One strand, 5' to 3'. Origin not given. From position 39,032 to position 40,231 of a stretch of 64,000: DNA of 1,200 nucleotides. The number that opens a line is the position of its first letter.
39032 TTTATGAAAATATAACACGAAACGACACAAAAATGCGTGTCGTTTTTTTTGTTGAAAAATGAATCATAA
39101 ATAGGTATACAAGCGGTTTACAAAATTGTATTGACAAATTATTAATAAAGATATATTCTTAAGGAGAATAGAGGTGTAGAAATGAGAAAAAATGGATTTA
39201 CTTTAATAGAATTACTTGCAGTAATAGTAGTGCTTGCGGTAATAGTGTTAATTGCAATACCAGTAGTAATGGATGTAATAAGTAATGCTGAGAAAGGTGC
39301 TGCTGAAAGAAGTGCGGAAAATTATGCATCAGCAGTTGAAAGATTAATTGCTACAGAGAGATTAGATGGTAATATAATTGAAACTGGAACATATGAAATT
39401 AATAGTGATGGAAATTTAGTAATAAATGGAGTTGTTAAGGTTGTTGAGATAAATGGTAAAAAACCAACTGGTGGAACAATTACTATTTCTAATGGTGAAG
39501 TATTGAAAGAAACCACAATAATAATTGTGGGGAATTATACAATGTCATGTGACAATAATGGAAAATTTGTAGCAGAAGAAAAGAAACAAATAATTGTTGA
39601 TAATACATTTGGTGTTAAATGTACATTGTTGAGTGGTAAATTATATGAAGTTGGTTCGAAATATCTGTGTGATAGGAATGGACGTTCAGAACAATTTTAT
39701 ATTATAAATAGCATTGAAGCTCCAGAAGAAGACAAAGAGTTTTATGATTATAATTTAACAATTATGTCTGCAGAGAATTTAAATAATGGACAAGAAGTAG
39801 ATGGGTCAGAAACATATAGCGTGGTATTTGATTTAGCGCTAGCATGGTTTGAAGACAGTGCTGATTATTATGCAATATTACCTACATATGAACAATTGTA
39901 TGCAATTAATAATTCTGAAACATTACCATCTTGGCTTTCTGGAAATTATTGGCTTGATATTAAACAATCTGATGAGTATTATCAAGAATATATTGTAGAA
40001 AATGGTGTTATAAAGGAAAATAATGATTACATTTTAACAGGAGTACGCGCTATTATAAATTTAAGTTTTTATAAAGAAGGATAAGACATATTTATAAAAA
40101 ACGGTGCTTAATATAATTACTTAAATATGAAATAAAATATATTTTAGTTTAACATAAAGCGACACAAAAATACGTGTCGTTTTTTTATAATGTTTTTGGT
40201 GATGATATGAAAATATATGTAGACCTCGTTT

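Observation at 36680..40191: Second locus of the same family (A2, B2, B3) wedged between ftsZ and spoIIGA, with C-terminal module subtypes co-varying within a locus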

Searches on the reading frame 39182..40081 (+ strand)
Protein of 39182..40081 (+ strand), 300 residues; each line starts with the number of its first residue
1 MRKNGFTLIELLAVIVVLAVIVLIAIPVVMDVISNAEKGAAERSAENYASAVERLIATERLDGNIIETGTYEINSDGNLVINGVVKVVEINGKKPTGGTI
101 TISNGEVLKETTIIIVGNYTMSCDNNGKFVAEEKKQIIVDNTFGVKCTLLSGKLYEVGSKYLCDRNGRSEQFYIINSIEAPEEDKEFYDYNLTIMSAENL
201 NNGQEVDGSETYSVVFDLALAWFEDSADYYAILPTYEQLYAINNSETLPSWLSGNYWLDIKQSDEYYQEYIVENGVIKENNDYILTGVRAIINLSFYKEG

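Call 5: search_protein_families(library=pfam, proteins=[window:39182-40081:+], max_evalue=1)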
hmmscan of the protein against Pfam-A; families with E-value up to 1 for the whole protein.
window:39182-40081:+ (300 aa): 2 families
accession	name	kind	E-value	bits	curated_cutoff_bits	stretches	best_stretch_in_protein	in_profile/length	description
PF07963.17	N_methyl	-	2.4e-06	27.3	21.2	1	2-26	3-27/27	Prokaryotic N-terminal methylation motif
PF10812.13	DUF2561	-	0.075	13.5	27.8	1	6-118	61-172/202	Protein of unknown function (DUF2561)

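Call 6: search_protein_families(library=ncbifam, proteins=[window:39182-40081:+], max_evalue=1)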
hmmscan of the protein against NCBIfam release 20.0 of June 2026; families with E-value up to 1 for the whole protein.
window:39182-40081:+ (300 aa): 16 families
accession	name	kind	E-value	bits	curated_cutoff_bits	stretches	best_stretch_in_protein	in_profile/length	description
TIGR02532.1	IV_pilin_GFxxxE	domain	3.6e-07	29.7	16.3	1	4-26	2-24/24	prepilin-type N-terminal cleavage/methylation domain-containing protein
NF007862.0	PRK10574.1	equivalog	2.3e-06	27.8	138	1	2-118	3-110/145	prepilin peptidase-dependent pilin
NF040999.1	pilin_ComGC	equivalog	3.2e-06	27.2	75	1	4-54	2-48/84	competence type IV pilus major pilin ComGC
TIGR01710.1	typeII_sec_gspG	equivalog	2.2e-05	24.5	88.85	1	5-62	2-55/134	type II secretion system major pseudopilin GspG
TIGR02596.1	TIGR02596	subfamily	0.00013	22.1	70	1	6-51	1-47/196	Verru_Chthon cassette protein D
NF041013.1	T4P_ComGE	equivalog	0.00019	21.5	49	1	3-40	3-40/83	competence type IV pilus minor pilin ComGE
TIGR01708.2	typeII_sec_gspH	equivalog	0.00045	20.3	80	1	4-63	2-58/169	type II secretion system minor pseudopilin GspH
NF040982.1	ComGD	equivalog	0.0023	18.3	70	1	3-36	1-34/139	competence type IV pilus minor pilin ComGD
NF041775.1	typeIV_PilA_Myxo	equivalog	0.0042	17.1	400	1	2-37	9-44/214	type IV pilin protein PilA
TIGR02599.1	TIGR02599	subfamily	0.0042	16.4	256.5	1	5-42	1-38/361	Verru_Chthon cassette protein C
NF041002.1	pilin_ComGF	equivalog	0.0077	16.5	80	1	4-50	2-47/139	competence type IV pilus minor pilin ComGF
NF038303.1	EPS_HpsB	equivalog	0.013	15.5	150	1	3-140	2-131/211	hormogonium polysaccharide secretion pseudopilin HpsB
TIGR02523.1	type_IV_pilV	equivalog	0.025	15.1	52.2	1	4-51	2-49/139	type IV pilus modification protein PilV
NF038304.1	EPS_HpsC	equivalog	0.025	14.1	200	1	3-46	20-63/318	hormogonium polysaccharide secretion pseudopilin HpsC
NF051431.1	Rv0361_Cterm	subfamily_domain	0.087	13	37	1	8-54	6-52/140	Rv0361 family membrane protein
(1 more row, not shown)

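Call 19: find_homologous_proteins(query=window:39182-40081:+)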
Query window:39182-40081:+ (300 aa): 1629 proteins with E <= 0.001 among 5240 candidates; the best 120 are listed.
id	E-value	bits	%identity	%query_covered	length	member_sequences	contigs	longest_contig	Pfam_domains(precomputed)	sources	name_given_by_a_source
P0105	2.0e-190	649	100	100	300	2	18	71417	PF07963.18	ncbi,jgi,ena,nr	ncbi:MAG: prepilin-type N-terminal cleavage/methylation domain-containing protein [Firmicutes bacter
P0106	9.0e-90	319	58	93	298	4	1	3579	PF07963.18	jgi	-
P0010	6.8e-81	290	55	99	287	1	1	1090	PF07963.18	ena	-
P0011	2.3e-80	288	56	99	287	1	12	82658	PF07963.18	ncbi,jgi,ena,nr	ncbi:MAG: type II secretion system protein [Firmicutes bacterium]|nr:type II secretion system protei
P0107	1.8e-43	167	39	98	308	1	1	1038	PF07963.18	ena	-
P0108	3.2e-43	166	45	80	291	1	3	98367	PF07963.18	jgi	-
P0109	3.3e-43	166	49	69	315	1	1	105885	PF07963.18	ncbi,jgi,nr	ncbi:MAG: type II secretion system protein [Firmicutes bacterium]|nr:type II secretion system protei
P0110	4.8e-43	165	44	80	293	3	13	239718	PF07963.18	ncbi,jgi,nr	ncbi:MAG: prepilin-type N-terminal cleavage/methylation domain-containing protein [Firmicutes bacter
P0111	6.5e-43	165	41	98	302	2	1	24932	PF07963.18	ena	-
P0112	2.2e-42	163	52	59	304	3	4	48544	PF07963.18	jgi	-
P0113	1.7e-41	160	44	80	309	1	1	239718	PF07963.18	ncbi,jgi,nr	ncbi:MAG: type II secretion system protein [Firmicutes bacterium]|nr:type II secretion system protei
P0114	1.9e-41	160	55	58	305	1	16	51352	PF07963.18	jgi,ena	-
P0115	3.0e-41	160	42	90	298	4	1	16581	PF07963.18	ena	-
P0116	7.6e-41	158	50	59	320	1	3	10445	PF07963.18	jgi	-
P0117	8.4e-41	158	43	80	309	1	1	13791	PF07963.18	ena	-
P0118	1.9e-40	157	37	99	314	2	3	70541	PF07963.18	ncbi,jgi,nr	ncbi:MAG: prepilin-type N-terminal cleavage/methylation domain-containing protein [Firmicutes bacter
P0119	2.6e-40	157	49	59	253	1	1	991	PF07963.18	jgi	jgi:type IV pilus assembly protein PilA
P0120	2.9e-40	156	51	59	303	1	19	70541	PF07963.18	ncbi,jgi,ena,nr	ncbi:MAG: type II secretion system protein [Firmicutes bacterium]|nr:type II secretion system protei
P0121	3.1e-40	156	52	58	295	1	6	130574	PF07963.18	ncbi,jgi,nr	ncbi:MAG: type II secretion system protein [Firmicutes bacterium]|nr:type II secretion system protei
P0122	3.2e-40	156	51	59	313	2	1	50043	PF07963.18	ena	-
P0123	3.5e-40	156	51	58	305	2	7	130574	PF07963.18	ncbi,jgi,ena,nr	ncbi:MAG: type II secretion system protein [Firmicutes bacterium]|nr:type II secretion system protei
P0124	7.6e-40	155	39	99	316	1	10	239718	PF19789.7,PF07963.18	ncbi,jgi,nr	ncbi:MAG: prepilin-type N-terminal cleavage/methylation domain-containing protein [Firmicutes bacter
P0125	1.0e-39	155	35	99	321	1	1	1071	PF07963.18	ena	-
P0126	5.5e-39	152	37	94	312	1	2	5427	PF07963.18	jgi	-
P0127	6.2e-39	152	48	60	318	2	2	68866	PF07963.18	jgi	-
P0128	8.3e-39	152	36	98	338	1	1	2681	PF07963.18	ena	-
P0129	8.7e-39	151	47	58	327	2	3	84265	PF07963.18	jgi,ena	-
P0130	1.5e-38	151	43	69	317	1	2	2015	PF07963.18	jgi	-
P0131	1.9e-38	150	37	99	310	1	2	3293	PF07963.18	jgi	-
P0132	3.0e-38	150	48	58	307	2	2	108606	PF07963.18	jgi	-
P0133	3.1e-38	150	41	83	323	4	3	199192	PF07963.18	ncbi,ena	-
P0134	3.3e-38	150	51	58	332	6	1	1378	PF07963.18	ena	-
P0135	4.2e-38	149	51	58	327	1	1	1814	PF07963.18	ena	-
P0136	4.2e-38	149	49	59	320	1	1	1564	PF07963.18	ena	-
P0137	5.9e-38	149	37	98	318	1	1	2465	PF07963.18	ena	-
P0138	6.1e-38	149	47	60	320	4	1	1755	PF07963.18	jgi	-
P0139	7.1e-38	149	37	99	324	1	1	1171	PF07963.18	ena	-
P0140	8.1e-38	148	37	98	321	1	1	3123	PF07963.18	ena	-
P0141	1.2e-37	148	44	70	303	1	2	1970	PF07963.18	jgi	-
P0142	1.3e-37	148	46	58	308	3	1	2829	PF07963.18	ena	-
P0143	1.3e-37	148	47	59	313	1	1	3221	PF07963.18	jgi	-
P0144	2.1e-37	147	47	59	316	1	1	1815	PF07963.18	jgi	-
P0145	3.3e-37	146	50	59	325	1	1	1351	PF07963.18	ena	-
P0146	4.9e-37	146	44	75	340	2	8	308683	PF07963.18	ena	-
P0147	9.7e-37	145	46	58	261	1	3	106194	PF07963.18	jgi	-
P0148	1.8e-36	144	37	90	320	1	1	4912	PF07963.18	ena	-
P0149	2.2e-36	144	38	98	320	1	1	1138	PF07963.18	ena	-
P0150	2.2e-36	144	40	85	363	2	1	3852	PF07963.18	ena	-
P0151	2.5e-36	143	46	59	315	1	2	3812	PF07963.18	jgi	-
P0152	2.7e-36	143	58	45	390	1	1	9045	PF07963.18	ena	-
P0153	2.9e-36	143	58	46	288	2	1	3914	PF07963.18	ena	-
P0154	3.9e-36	143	36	98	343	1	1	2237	PF07963.18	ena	-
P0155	5.4e-36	142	36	98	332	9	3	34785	PF07963.18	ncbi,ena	-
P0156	6.3e-36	142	40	93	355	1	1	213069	PF07963.18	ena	-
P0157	6.5e-36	142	36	98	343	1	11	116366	PF07963.18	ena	-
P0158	8.5e-36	142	35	98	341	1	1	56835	PF07963.18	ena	-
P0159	8.6e-36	142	35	98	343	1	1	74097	PF07963.18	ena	-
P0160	8.7e-36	142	47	59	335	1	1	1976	PF07963.18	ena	-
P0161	8.8e-36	142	35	98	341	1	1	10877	PF07963.18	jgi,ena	jgi:prepilin-type N-terminal cleavage/methylation domain-containing protein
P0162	1.0e-35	141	48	58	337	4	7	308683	PF07963.18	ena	-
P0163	1.2e-35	141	45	63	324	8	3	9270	PF07963.18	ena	-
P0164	1.3e-35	141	35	99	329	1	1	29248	PF07963.18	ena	-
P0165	1.6e-35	141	41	80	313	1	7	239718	PF07963.18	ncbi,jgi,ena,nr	ncbi:MAG: type II secretion system protein [Firmicutes bacterium]|nr:type II secretion system protei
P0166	2.3e-35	140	33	98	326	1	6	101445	PF07963.18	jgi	-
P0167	2.3e-35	140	47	59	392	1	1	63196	PF07963.18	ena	-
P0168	4.9e-35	139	46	58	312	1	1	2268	PF07963.18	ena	-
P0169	5.9e-35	139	51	57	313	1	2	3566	PF07963.18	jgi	-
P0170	6.0e-35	139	35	98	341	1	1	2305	PF07963.18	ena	-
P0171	6.5e-35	139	58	45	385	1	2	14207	PF07963.18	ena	-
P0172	8.5e-35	138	35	98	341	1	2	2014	PF07963.18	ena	-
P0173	9.5e-35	138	49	54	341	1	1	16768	PF07963.18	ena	-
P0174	1.0e-34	138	56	46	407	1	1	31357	PF07963.18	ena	-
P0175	1.1e-34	138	45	59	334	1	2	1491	PF07963.18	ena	-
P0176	1.1e-34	138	39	82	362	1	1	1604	PF07963.18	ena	-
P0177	1.2e-34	138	42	70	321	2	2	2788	PF07963.18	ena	-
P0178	1.2e-34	138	56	46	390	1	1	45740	PF07963.18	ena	-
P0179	1.8e-34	137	47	58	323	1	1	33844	PF07963.18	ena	-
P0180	1.9e-34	137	47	60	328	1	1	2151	PF07963.18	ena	-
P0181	2.7e-34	137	59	44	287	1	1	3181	PF07963.18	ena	-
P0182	3.4e-34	136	33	98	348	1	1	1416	PF19789.7,PF07963.18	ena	-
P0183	4.1e-34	136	46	58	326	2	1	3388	PF07963.18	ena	-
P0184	4.4e-34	136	43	58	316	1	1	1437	PF07963.18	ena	-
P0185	9.0e-34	135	48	58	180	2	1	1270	PF07963.18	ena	-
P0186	9.6e-34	135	40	67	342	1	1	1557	PF07963.18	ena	-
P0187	1.0e-33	135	47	59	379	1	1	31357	PF07963.18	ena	-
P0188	1.1e-33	135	35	98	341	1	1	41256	PF07963.18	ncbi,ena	-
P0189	1.1e-33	135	38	84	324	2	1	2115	PF07963.18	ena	-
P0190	1.3e-33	135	42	58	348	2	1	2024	PF07963.18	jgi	-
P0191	1.4e-33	134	47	58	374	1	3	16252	PF07963.18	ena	-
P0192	1.5e-33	134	37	84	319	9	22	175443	PF07963.18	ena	-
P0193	1.6e-33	134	45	58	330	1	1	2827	PF07963.18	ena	-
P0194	1.9e-33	134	36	98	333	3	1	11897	PF07963.18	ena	-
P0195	2.3e-33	134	55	46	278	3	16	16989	PF07963.18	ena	-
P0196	2.5e-33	134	61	38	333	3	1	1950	PF07963.18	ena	-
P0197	3.0e-33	133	60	41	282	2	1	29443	PF07963.18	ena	-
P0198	3.1e-33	133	46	58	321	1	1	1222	PF07963.18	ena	-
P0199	3.2e-33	133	41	59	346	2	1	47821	PF07963.18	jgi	-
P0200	3.4e-33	133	35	98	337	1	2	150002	PF07963.18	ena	-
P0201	3.4e-33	133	45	58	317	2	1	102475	PF07963.18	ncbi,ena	-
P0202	3.6e-33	133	45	60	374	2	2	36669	PF07963.18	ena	-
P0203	3.9e-33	133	41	67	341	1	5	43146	PF07963.18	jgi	-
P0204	4.4e-33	133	39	67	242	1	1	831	PF07963.18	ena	-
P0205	4.5e-33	133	60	41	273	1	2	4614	PF07963.18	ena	-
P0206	4.8e-33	133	34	98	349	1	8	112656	PF07963.18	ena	-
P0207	4.8e-33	133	59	44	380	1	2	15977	PF07963.18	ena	-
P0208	5.3e-33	133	33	98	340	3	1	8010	PF07963.18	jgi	-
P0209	5.6e-33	132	54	49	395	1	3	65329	PF07963.18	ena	-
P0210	6.0e-33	132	56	45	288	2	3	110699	PF07963.18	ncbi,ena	-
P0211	6.1e-33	132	66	38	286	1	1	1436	PF07963.18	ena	-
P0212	6.5e-33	132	54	45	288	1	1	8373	PF07963.18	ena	-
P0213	6.5e-33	132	50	49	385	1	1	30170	PF07963.18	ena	-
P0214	7.1e-33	132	57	45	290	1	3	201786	PF07963.18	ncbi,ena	-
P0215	9.1e-33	132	55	46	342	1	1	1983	PF07963.18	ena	-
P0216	9.3e-33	132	55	45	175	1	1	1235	PF07963.18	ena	-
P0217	9.4e-33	132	43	58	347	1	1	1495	PF07963.18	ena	-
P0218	9.6e-33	132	39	88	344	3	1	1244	PF07963.18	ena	-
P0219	1.0e-32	132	33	98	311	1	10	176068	PF07963.18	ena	-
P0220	1.0e-32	132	33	98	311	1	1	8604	PF07963.18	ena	-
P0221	1.1e-32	132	33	98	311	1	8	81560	PF07963.18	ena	-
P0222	1.1e-32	131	45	58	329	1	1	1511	PF07963.18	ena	-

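Call 37: find_encoding_contigs(protein=P0105, flank=6000, max_places=10)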
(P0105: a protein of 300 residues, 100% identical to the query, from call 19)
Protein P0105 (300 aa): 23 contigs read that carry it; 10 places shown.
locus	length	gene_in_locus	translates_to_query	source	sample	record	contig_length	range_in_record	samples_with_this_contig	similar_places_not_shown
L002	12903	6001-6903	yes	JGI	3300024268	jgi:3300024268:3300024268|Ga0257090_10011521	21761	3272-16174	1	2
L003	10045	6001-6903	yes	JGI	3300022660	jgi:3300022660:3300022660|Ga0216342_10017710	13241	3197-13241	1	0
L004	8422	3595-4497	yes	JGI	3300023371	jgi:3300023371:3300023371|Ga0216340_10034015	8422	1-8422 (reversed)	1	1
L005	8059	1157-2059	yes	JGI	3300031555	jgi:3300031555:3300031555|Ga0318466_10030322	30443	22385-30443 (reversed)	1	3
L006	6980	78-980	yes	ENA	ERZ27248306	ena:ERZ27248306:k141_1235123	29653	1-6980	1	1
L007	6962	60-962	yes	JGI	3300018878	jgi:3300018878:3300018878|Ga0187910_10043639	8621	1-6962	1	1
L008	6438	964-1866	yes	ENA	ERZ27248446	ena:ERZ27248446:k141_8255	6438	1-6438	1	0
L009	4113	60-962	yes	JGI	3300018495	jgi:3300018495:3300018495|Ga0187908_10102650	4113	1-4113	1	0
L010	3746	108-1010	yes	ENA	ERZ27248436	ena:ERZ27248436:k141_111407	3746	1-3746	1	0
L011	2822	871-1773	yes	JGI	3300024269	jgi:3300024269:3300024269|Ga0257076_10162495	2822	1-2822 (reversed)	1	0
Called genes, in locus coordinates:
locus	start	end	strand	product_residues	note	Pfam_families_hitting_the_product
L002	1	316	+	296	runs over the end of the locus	PF01565:FAD_binding_4, PF02873:MurB_C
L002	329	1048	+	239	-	PF08478:POTRA_1 (weak)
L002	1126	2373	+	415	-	PF11104:PilM_2 (faint), PF02491:SHS2_FTSA, PF14450:FtsA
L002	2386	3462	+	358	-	PF00091:Tubulin, PF12327:FtsZ_C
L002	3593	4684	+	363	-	-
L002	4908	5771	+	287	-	PF07963:N_methyl (weak)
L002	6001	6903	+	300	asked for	PF07963:N_methyl (weak)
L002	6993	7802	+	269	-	PF03419:Peptidase_U4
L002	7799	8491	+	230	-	PF04542:Sigma70_r2, PF04545:Sigma70_r4, PF01381:HTH_3 (weak)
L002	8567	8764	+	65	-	PF03840:SecG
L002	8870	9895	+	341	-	PF21016:RlmN_N, PF04055:Radical_SAM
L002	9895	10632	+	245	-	PF00481:PP2C, PF13672:PP2C_2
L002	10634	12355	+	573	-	PF00069:Pkinase, PF07714:PK_Tyr_Ser-Thr, PF03109:ABC1 (weak), PF14531:Kinase-like (weak), PF03793:PASTA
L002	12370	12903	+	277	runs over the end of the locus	PF16745:RsgA_N, PF03193:RsgA_GTPase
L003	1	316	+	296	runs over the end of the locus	PF01565:FAD_binding_4, PF02873:MurB_C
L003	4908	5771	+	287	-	PF07963:N_methyl (weak)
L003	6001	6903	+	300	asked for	PF07963:N_methyl (weak)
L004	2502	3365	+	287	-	PF07963:N_methyl (weak)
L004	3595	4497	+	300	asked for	PF07963:N_methyl (weak)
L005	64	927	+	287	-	PF07963:N_methyl (weak)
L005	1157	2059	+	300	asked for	PF07963:N_methyl (weak)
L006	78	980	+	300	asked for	PF07963:N_methyl (weak)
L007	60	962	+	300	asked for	PF07963:N_methyl (weak)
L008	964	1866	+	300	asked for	PF07963:N_methyl (weak)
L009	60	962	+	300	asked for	PF07963:N_methyl (weak)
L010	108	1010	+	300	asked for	PF07963:N_methyl (weak)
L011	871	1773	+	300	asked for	PF07963:N_methyl (weak)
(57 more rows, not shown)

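Call 84: find_encoding_contigs(protein=P0124, flank=10000, max_places=2)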
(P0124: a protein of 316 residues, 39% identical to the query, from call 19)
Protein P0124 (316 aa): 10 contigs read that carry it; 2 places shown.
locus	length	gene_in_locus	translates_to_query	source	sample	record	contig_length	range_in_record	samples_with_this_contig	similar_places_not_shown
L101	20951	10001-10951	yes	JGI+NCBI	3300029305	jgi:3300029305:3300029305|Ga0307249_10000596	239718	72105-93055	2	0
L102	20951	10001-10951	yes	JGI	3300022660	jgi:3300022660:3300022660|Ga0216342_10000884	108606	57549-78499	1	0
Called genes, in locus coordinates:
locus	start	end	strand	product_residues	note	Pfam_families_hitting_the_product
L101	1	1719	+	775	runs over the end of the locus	PF02861:Clp_N, PF02861:Clp_N, PF00004:AAA, PF17871:AAA_lid_9, PF00004:AAA, PF07724:AAA_2, PF07728:AAA_5, PF10431:ClpB_D2-small, +13 more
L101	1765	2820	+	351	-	-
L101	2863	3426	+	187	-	-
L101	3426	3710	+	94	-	-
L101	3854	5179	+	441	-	PF05697:Trigger_N, PF00254:FKBP_C, PF05698:Trigger_C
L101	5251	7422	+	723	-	PF17764:PriA_3primeBD, PF00270:DEAD, PF04851:ResIII, PF18319:Zn_ribbon_PriA, PF00271:Helicase_C, PF18074:PriA_C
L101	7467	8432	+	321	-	PF00551:Formyl_trans_N, PF02911:Formyl_trans_C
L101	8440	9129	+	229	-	-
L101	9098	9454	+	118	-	-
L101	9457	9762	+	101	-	-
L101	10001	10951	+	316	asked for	PF07963:N_methyl, PF19789:DUF6273 (weak)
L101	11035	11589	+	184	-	PF01330:RuvA_N, PF14520:HHH_5, PF07499:RuvA_C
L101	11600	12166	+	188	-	PF06941:NT5C (weak)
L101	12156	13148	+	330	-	PF06068:TIP49 (faint), PF05496:RuvB_N, PF00004:AAA, PF07728:AAA_5 (weak), PF13173:AAA_14 (weak), PF17864:AAA_lid_4, PF05491:WHD_RuvB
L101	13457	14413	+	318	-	PF07963:N_methyl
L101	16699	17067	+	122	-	PF07963:N_methyl (faint)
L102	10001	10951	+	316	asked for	PF07963:N_methyl, PF19789:DUF6273 (weak)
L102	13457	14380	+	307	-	PF07963:N_methyl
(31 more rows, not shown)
